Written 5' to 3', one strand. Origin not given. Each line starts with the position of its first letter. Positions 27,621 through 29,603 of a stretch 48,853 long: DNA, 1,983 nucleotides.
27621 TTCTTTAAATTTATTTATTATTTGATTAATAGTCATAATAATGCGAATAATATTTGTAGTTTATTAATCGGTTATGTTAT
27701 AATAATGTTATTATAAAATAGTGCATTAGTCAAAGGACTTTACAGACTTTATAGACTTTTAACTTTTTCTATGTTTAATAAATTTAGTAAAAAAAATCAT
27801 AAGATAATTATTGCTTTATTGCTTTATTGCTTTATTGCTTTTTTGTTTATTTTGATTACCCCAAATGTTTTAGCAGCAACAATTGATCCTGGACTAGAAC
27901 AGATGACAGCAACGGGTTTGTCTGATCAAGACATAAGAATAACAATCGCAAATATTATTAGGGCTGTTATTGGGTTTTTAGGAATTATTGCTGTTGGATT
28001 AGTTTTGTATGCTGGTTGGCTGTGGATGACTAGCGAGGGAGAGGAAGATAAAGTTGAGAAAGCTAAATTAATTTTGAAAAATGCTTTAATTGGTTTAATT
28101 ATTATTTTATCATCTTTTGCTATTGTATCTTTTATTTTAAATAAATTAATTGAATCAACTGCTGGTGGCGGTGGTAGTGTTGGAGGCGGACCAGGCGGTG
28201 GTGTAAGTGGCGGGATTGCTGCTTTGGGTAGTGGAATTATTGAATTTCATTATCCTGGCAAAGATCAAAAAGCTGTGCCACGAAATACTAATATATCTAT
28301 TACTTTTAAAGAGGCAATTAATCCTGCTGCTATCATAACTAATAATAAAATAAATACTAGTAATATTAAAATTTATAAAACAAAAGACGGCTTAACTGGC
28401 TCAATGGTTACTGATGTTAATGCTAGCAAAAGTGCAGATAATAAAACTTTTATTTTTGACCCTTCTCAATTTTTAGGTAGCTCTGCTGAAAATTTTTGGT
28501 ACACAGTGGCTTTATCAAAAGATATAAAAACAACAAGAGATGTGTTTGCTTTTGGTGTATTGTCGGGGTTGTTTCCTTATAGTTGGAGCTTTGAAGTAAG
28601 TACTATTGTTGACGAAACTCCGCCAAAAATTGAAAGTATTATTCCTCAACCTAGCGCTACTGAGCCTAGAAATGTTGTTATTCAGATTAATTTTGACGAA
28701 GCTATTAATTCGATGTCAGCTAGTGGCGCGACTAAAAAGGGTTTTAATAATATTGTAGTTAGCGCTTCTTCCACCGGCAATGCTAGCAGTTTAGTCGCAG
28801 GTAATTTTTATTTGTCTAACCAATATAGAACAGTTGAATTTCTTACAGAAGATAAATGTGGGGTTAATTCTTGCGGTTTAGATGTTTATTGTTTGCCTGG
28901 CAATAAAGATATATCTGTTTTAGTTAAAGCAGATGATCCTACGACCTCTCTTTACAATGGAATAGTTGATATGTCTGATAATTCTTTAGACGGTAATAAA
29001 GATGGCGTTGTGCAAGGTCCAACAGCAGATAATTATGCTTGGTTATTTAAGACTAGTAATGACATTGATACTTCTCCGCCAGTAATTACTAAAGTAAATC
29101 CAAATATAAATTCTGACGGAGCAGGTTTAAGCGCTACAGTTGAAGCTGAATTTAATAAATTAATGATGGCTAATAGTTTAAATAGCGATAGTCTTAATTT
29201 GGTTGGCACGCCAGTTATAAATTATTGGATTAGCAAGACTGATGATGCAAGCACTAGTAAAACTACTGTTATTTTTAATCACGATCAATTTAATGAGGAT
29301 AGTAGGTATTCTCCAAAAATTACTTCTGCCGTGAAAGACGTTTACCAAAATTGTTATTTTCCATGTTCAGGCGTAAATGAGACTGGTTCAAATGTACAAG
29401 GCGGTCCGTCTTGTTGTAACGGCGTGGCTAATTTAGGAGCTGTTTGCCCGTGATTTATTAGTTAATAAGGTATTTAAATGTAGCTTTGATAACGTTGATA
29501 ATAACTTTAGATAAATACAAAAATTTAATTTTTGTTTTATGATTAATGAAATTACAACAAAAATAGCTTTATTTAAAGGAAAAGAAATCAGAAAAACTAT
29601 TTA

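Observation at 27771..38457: Two paralogous surface proteins that use a TrbC/VirB2-like pilin hairpin as N-terminal anchor for very large ectodomains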

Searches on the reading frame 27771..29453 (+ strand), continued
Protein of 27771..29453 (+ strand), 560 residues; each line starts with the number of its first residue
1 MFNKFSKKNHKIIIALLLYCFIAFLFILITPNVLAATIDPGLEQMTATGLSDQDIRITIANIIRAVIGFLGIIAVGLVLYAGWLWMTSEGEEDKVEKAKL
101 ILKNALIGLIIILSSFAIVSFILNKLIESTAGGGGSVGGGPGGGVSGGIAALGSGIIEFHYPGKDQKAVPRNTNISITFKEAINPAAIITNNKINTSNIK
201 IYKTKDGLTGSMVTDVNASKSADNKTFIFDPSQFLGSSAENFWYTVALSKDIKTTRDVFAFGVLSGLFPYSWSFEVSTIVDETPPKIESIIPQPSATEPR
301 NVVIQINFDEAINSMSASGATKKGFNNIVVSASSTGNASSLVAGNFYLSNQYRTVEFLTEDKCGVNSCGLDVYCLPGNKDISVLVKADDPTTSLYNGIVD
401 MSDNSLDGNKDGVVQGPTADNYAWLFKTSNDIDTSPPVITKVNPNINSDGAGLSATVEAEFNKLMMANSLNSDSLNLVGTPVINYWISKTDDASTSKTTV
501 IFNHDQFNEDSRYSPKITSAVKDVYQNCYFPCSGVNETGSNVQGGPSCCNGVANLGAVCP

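Call 82: list_cluster_members(proteins=[window:27771-29453:+, window:33016-38457:+, L040:7013-9844:+, L040:9920-17215:+])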
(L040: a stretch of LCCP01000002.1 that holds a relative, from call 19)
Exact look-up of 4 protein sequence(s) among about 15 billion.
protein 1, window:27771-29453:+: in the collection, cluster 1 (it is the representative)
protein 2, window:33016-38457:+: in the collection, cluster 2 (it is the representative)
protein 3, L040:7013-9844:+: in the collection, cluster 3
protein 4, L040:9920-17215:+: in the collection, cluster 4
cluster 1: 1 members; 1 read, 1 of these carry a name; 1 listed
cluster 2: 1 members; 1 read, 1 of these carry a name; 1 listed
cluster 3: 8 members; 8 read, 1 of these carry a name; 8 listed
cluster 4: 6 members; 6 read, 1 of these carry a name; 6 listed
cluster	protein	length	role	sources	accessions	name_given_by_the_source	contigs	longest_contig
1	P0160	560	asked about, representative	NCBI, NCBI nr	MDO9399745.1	MAG: Ig-like domain-containing protein [bacterium] | Ig-like domain-containing protein [bacterium]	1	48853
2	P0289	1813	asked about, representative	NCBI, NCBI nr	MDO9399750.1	MAG: hypothetical protein Q7T79_03655 [bacterium] | hypothetical protein [bacterium]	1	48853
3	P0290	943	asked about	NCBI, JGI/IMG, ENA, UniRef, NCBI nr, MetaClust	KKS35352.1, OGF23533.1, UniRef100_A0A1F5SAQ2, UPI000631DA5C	MAG: hypothetical protein UU95_C0002G0058 [Parcubacteria group bacterium ... | SbsA Ig-like domain-containing protein n=1 Tax=Candidatus Falkowbacteria bacterium ... | status=active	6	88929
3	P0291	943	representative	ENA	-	-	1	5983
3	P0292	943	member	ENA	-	-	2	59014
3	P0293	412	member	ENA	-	-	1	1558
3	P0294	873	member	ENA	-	-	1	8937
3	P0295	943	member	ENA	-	-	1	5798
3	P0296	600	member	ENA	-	-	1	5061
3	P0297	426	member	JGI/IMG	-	-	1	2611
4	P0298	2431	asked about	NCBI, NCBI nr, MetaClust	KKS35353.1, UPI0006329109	MAG: Beta-1,3-glucanase [Parcubacteria group bacterium GW2011_GWC2_42_12] | status=active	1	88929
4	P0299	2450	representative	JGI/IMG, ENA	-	-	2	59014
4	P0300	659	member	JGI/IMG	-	-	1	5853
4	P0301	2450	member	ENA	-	-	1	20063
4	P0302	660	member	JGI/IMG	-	-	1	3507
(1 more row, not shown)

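Call 83: search_protein_families(library=pfam, proteins=[P0298], max_evalue=0.0001)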
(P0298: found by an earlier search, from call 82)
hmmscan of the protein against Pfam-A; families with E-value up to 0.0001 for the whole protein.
P0298 (2431 aa): 6 families
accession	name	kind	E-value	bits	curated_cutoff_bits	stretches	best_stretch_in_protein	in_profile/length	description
PF00041.27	fn3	-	6.7e-12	45.9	25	0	2160-2240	6-73/84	Fibronectin type III domain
PF13205.12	Big_5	-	2.5e-10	41.5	23.6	1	1598-1652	3-57/105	Bacterial Ig-like domain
PF16656.11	Pur_ac_phosph_N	-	4.6e-10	40.4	30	1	2165-2236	10-81/93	Purple acid Phosphatase, N-terminal domain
PF01833.30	TIG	-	4.2e-07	30.3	20.9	1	728-812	1-70/84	IPT/TIG domain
PF18895.5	T4SS_pilin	-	3.6e-06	27.4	26.6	1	52-113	11-71/71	Type IV secretion system pilin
PF10179.15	NDNF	-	4.5e-05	24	27.3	0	2205-2245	78-118/127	Neuron-derived neurotrophic factor, first Fn(III) domain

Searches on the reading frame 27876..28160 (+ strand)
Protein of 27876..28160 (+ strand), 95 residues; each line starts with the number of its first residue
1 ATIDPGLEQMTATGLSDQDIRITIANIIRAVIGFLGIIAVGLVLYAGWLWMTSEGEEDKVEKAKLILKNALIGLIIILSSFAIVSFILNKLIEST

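Call 9: find_homologous_proteins(query=window:27876-28160:+, max_evalue=0.001)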
Query seq(95 aa) (95 aa): 11 proteins with E <= 0.001 among 18 candidates.
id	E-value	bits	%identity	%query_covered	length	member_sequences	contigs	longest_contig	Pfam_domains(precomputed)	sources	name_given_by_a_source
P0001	1.3e-24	104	78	72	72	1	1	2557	PF18895.6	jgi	-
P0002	6.1e-24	102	64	88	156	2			PF18895.6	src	-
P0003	9.5e-23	98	60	89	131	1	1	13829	PF18895.6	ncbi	ncbi:MAG: MMCAP2_0565 family pilin-like conjugal transfer protein, partial [Patescibacteria group ba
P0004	2.7e-19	87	61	75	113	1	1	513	PF18895.6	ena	-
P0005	4.2e-19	86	52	100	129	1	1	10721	PF18895.6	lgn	-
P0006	7.8e-18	82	57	78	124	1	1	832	PF18895.6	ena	-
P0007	1.1e-17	82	55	87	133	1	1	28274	PF18895.6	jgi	-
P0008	2.3e-17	80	67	68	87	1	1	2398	-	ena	-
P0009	3.0e-17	80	52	89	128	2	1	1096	PF18895.6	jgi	jgi:hypothetical protein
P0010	8.9e-15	72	58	68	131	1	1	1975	PF18895.6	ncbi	ncbi:hypothetical protein COT95_00890, partial [Candidatus Falkowbacteria bacterium CG10_big_fil_rev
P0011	3.3e-14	70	61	64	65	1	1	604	PF18895.6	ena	-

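Call 16: find_encoding_contigs(protein=P0007, flank=10000, max_places=3)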
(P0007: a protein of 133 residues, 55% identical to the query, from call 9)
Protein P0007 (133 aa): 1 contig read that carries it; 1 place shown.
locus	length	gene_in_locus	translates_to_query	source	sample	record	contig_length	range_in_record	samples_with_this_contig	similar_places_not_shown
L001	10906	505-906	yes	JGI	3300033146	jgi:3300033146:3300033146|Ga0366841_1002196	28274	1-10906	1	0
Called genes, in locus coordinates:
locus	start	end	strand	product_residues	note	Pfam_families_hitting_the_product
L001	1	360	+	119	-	?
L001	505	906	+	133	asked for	PF18895:T4SS_pilin (weak)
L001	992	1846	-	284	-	PF00480:ROK, PF01869:BcrAD_BadFG (faint), PF00480:ROK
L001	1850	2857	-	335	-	PF00150:Cellulase (weak), PF02449:Glyco_hydro_42 (weak)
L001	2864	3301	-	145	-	PF18895:T4SS_pilin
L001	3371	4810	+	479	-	PF01943:Polysacc_synt, PF13440:Polysacc_synt_3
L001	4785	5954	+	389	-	PF00534:Glycos_transf_1, PF13692:Glyco_trans_1_4 (weak)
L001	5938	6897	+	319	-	PF00849:PseudoU_synth_2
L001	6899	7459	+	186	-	PF02224:Cytidylate_kin (faint), PF13189:Cytidylate_kin2, PF13207:AAA_17, PF13238:AAA_18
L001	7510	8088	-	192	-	PF00574:CLP_protease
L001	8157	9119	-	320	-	PF01368:DHH, PF02272:DHHA1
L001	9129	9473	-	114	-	PF02033:RBFA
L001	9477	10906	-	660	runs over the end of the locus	PF04760:IF2_N (weak), PF00009:GTP_EFTU, PF01926:MMR_HSR1, PF22042:EF-G_D2, PF03144:GTP_EFTU_D2 (faint), PF11987:IF-2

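Call 19: find_related_loci(query=A2, collection=genome_contigs, flank=10000)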
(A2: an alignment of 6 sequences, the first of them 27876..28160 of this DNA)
Query A2 (95 aa) in genome_contigs; peptide patterns used: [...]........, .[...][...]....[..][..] (x = any residue, [..] = any of these).
466 stretches matched a pattern; 375 encode a relative of the query (tblastn E <= 1e-3); the best 80 are kept; 77 distinct loci.
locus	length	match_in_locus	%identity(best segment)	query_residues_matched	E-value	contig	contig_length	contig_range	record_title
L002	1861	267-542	82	1-92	1e-46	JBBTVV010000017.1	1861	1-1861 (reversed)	MAG: Patescibacteria group bacterium isolate H43-bin112_1 H43_bin112_1_000000000017, whole genome shotgun sequence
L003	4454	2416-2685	78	3-92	2e-41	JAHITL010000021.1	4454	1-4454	MAG: Patescibacteria group bacterium isolate MM_PC_MetaG.mb.212 MM_PC_MetaG.mb.212_k141_163471, whole genome shotgun seq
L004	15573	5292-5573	70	1-94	8e-40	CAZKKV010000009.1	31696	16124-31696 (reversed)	MAG TPA_asm: uncultured Gammaproteobacteria bacterium isolate SRP178699_co2_502 genome assembly, contig: NODE_667_length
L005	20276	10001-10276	72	1-92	6e-39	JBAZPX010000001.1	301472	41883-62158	MAG: Patescibacteria group bacterium isolate SO_2017_SWC_4 scaffold_43_c1_LP-4_2017, whole genome shotgun sequence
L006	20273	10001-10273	69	2-92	2e-38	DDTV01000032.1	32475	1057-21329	MAG TPA_asm: Candidatus Falkowbacteria bacterium UBA2355 UBA2355_contig_17851, whole genome shotgun sequence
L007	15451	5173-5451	67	3-95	2e-37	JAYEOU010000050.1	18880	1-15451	MAG: Patescibacteria group bacterium isolate MAG021 MAG021_50, whole genome shotgun sequence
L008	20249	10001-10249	72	8-93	3e-36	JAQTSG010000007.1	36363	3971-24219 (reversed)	MAG: Patescibacteria group bacterium isolate STB_181 NODE_2408_length_36363_cov_3.250028_Sandtown_B, whole genome shotgu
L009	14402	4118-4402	65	1-95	3e-36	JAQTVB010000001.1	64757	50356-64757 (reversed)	MAG: Patescibacteria group bacterium isolate STB_78 NODE_898_length_64757_cov_3.837181_Sandtown_B, whole genome shotgun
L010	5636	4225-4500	72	1-91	2e-36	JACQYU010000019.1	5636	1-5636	MAG: Candidatus Falkowbacteria bacterium isolate NC_groundwater_1549_Pr4_S-0.65um_40_6 SR1-18-Sp65_coassembly_scaffold_1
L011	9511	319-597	65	3-95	4e-36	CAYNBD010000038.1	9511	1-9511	MAG TPA_asm: uncultured Gammaproteobacteria bacterium isolate binchicken_co129_838 genome assembly, contig: NODE_23198_l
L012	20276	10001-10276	68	1-91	5e-36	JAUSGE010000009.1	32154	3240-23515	MAG: bacterium isolate E14_metabat.bin.105 E14_k141_266094, whole genome shotgun sequence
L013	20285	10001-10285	64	1-95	1e-35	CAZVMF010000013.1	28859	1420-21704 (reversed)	MAG TPA_asm: uncultured Gammaproteobacteria bacterium isolate SRP278252_co2_59 genome assembly, contig: NODE_3186_length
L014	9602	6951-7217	65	3-91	2e-35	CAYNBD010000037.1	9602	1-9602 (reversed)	MAG TPA_asm: uncultured Gammaproteobacteria bacterium isolate binchicken_co129_838 genome assembly, contig: NODE_22869_l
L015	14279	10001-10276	66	1-92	2e-35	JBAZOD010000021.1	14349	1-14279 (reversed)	MAG: Patescibacteria group bacterium isolate SO_2017_LW4_86 scaffold_8169_c1_LW137-91_2017, whole genome shotgun sequenc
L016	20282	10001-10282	64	2-95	5e-35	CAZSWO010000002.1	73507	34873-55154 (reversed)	MAG TPA_asm: uncultured Gammaproteobacteria bacterium isolate SRP300315_co1_72 genome assembly, contig: NODE_188_length_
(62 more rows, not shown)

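Call 21: search_protein_representatives(alignment_id=A1)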
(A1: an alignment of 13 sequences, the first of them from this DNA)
Query: 13 sequences, 129 profile positions. Proteins with E-value up to 0.001 (for the whole library): 70030; up to 1e-10: 21970; up to 1e-30: 743. The best 150 are listed.
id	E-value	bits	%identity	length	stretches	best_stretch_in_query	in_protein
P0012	8.9e-70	248.8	-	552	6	11-120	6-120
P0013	8.3e-63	226.3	-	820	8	59-121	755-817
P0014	4.7e-62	223.9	-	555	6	1-115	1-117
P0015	8.8e-60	216.5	-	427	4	40-121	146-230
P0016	2.1e-59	215.3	-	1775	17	54-121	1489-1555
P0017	8.0e-57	207.0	-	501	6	56-119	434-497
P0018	1.1e-50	187.1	-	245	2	11-127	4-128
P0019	5.8e-49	181.5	-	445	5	50-127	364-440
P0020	2.6e-48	179.4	-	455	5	8-121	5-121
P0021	6.2e-47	175.0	-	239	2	41-126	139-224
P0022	6.5e-47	174.9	-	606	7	54-119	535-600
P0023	1.3e-46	173.9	-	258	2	37-127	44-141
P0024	1.8e-46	173.5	-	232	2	13-123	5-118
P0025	6.2e-46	171.7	-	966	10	52-120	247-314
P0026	1.1e-45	170.9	-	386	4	10-122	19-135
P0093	1.1e-37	145.1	-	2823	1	5-127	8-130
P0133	2.5e-36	140.7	-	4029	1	5-128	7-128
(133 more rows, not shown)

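Call 42: search_protein_families(library=pfam, proteins=[window:27876-28160:+, P0007, P0005], max_evalue=10)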
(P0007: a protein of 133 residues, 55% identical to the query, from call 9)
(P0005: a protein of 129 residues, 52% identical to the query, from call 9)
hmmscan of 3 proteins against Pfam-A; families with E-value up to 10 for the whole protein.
window:27876-28160:+ (95 aa): 2 families
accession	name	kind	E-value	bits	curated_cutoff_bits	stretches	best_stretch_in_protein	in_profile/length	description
PF18895.5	T4SS_pilin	-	9.2e-08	32.5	26.6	1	23-87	8-71/71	Type IV secretion system pilin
PF05545.16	FixQ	-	0.014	15.7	29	1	27-65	5-43/49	Cbb3-type cytochrome oxidase component FixQ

P0007 (133 aa): 5 families
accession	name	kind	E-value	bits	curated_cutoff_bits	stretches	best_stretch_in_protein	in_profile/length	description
PF18895.5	T4SS_pilin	-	1.1e-05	25.8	26.6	1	65-122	15-71/71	Type IV secretion system pilin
PF19607.4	DUF6112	-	0.0009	19.4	25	1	59-102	16-59/88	Family of unknown function (DUF6112)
PF04956.18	TrbC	-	0.034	14.8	27.9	1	24-121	25-97/98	TrbC/VIRB2 pilin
PF20563.3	DUF6773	-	0.086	13.1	27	1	70-128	91-149/163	Family of unknown function (DUF6773)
PF07415.16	Herpes_LMP2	-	0.32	10.2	25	1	65-123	267-326/497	Gammaherpesvirus latent membrane protein (LMP2) protein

P0005 (129 aa): 4 families
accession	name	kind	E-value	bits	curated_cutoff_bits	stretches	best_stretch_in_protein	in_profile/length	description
PF18895.5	T4SS_pilin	-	9.2e-10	38.9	26.6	1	54-114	12-71/71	Type IV secretion system pilin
PF04956.18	TrbC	-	0.0048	17.5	27.9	1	48-113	38-97/98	TrbC/VIRB2 pilin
PF20990.2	DUF2207_C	-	1.2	9.2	33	1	50-115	136-186/247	Predicted membrane protein (DUF2207) C-terminal domain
PF11127.14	YgaP-like_TM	-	10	6.8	25.3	1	51-108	8-48/66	Inner membrane protein YgaP-like, transmembrane domain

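Call 45: search_solved_structures(query=A1, max_evalue=10, show_alignments=3)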
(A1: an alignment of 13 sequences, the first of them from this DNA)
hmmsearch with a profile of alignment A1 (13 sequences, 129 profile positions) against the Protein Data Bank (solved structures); distinct sequences matched with E-value up to 10: 1.
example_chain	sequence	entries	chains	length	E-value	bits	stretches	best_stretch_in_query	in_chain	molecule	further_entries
1t5b_A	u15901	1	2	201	0.78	12.9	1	46-82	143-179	Acyl carrier protein phosphodiesterase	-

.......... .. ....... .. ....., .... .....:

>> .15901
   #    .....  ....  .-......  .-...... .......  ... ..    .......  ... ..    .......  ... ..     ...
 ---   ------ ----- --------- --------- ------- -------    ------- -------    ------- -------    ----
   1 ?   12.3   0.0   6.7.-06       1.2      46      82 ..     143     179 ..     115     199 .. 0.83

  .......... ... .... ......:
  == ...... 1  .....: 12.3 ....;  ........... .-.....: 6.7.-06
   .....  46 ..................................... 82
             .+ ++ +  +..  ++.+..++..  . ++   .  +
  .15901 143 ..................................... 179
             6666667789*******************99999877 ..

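Call 70: search_dna_similar(query=window:27876-28160:+, collection=plasmids, mode=protein, max_evalue=1, max_rows=25)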
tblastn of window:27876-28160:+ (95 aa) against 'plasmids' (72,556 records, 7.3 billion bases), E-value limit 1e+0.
Records with a match: 1; places in all: 1; records where one place covers at least 80% of the query: 0.
Best place of each record, by identity: <60% 1.
By first word of the organism name: Pontibacillus 1.
By predicted mobility (MOB-suite, as given by PLSDB): non-mobilizable 1.
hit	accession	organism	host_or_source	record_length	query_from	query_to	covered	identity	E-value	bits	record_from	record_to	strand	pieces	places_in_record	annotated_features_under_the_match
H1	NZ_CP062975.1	Pontibacillus sp. ALD_SL1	mangrove mud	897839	37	89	56%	37.7%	9e-6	49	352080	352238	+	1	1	Mbov_0395 family pilin-like conjugal transfer protein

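Call 71: get_annotated_region(hit=H1, flank=15000)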
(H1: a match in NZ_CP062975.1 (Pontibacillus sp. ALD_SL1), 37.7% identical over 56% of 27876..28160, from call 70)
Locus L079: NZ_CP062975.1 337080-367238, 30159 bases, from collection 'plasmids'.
description: Pontibacillus sp. ALD_SL1 plasmid unnamed, complete sequence
organism: Pontibacillus sp. ALD_SL1 (NCBI taxid 2777185)
taxonomy: Bacteria; Bacillota; Bacilli; Bacillales; Bacillaceae; Pontibacillus; Pontibacillus sp. ALD SL1
host: -; source: mangrove mud; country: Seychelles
typing (MOB-suite, as given by PLSDB): non-mobilizable
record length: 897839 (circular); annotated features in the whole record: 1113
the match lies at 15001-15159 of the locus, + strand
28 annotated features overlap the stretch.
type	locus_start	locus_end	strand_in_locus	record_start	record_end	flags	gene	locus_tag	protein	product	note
CDS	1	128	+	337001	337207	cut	-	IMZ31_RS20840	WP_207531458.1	hypothetical protein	-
CDS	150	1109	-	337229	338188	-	-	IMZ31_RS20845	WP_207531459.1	GGDEF domain-containing protein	-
CDS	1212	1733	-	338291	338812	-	-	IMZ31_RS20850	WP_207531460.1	hypothetical protein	-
CDS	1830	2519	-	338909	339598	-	-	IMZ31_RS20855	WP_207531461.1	JAB domain-containing protein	-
CDS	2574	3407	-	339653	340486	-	-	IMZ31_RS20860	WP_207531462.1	sigma factor-like helix-turn-helix DNA-binding protein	GO:0006352 - DNA-templated transcription initiation [Evidence IEA]; GO:0006355 - regulation of DNA-templated ...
CDS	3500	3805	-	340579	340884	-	-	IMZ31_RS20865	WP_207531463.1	hypothetical protein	-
CDS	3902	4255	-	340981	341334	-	-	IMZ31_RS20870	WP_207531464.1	hypothetical protein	-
CDS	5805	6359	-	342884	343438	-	-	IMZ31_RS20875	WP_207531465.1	hypothetical protein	-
CDS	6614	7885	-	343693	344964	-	-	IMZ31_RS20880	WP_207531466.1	hypothetical protein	-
CDS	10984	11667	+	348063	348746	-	-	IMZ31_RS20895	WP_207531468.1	chemotaxis protein CheW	GO:0006935 - chemotaxis [Evidence IEA]; GO:0007165 - signal transduction [Evidence IEA]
CDS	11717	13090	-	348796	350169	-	-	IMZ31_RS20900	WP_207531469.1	hypothetical protein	-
CDS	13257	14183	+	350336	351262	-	-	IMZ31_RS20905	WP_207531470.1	hypothetical protein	-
CDS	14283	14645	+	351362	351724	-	-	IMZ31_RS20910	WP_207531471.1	hypothetical protein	-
CDS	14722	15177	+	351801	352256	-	-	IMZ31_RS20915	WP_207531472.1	Mbov_0395 family pilin-like conjugal transfer protein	-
CDS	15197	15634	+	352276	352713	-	-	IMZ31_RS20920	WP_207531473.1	hypothetical protein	-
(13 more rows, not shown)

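Call 81: search_protein_families(library=pfam, proteins=[L079:15648-17987:+, L079:15197-15634:+], max_evalue=0.001)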
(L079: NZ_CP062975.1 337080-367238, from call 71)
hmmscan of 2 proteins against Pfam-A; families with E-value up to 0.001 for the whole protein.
L079:15648-17987:+ (779 aa): 1 family
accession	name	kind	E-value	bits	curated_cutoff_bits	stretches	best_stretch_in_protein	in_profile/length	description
PF04610.19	TrbL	-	0.0002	21.6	25.9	1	188-389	5-213/215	TrbL/VirB6 plasmid conjugal transfer protein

L079:15197-15634:+ (145 aa): 1 family
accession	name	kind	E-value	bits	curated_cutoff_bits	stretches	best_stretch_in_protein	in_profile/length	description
PF18895.5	T4SS_pilin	-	4.6e-05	23.8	26.6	1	65-136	3-70/71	Type IV secretion system pilin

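Call 83: search_protein_families(library=pfam, proteins=[P0298, P0133, P0093], max_evalue=0.0001)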
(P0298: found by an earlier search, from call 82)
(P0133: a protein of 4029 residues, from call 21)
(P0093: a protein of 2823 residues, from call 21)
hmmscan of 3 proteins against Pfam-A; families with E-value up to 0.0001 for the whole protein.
P0298 (2431 aa): 6 families
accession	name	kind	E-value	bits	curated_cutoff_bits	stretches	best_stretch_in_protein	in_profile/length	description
PF00041.27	fn3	-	6.7e-12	45.9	25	0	2160-2240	6-73/84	Fibronectin type III domain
PF13205.12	Big_5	-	2.5e-10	41.5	23.6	1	1598-1652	3-57/105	Bacterial Ig-like domain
PF16656.11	Pur_ac_phosph_N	-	4.6e-10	40.4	30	1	2165-2236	10-81/93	Purple acid Phosphatase, N-terminal domain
PF01833.30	TIG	-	4.2e-07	30.3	20.9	1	728-812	1-70/84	IPT/TIG domain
PF18895.5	T4SS_pilin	-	3.6e-06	27.4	26.6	1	52-113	11-71/71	Type IV secretion system pilin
PF10179.15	NDNF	-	4.5e-05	24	27.3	0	2205-2245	78-118/127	Neuron-derived neurotrophic factor, first Fn(III) domain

P0133 (4029 aa): 7 families
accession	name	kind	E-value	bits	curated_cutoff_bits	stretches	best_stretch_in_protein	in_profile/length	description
PF13517.12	FG-GAP_3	-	1.3e-46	157.4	26.9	5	761-820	1-60/61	FG-GAP-like repeat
PF01839.29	FG-GAP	-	1.1e-26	92.6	22.1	1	754-785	2-27/37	FG-GAP repeat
PF13385.13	Laminin_G_3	-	6.1e-24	85.3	27.6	1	3328-3498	2-150/151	Concanavalin A-like lectin/glucanases superfamily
PF01833.30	TIG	-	1.8e-14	53.9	20.9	1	910-989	3-82/84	IPT/TIG domain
PF13205.12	Big_5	-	2.8e-11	44.5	23.6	0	2101-2155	4-57/105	Bacterial Ig-like domain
PF18895.5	T4SS_pilin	-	1.2e-07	32.2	26.6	1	54-119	7-71/71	Type IV secretion system pilin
PF17957.7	Big_7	-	3.5e-07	31.2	24.1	1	306-381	1-70/70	Bacterial Ig domain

P0093 (2823 aa): 4 families
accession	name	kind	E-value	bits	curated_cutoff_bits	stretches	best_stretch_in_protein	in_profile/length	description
PF13205.12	Big_5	-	6.6e-18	65.8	23.6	0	174-230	23-80/105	Bacterial Ig-like domain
PF17957.7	Big_7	-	2.9e-10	41.1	24.1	1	281-352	1-65/70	Bacterial Ig domain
PF18895.5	T4SS_pilin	-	1.2e-09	38.5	26.6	1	53-122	3-71/71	Type IV secretion system pilin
PF13948.11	DUF4215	-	5.2e-06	27.1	27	0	1326-1354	19-46/47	Domain of unknown function (DUF4215)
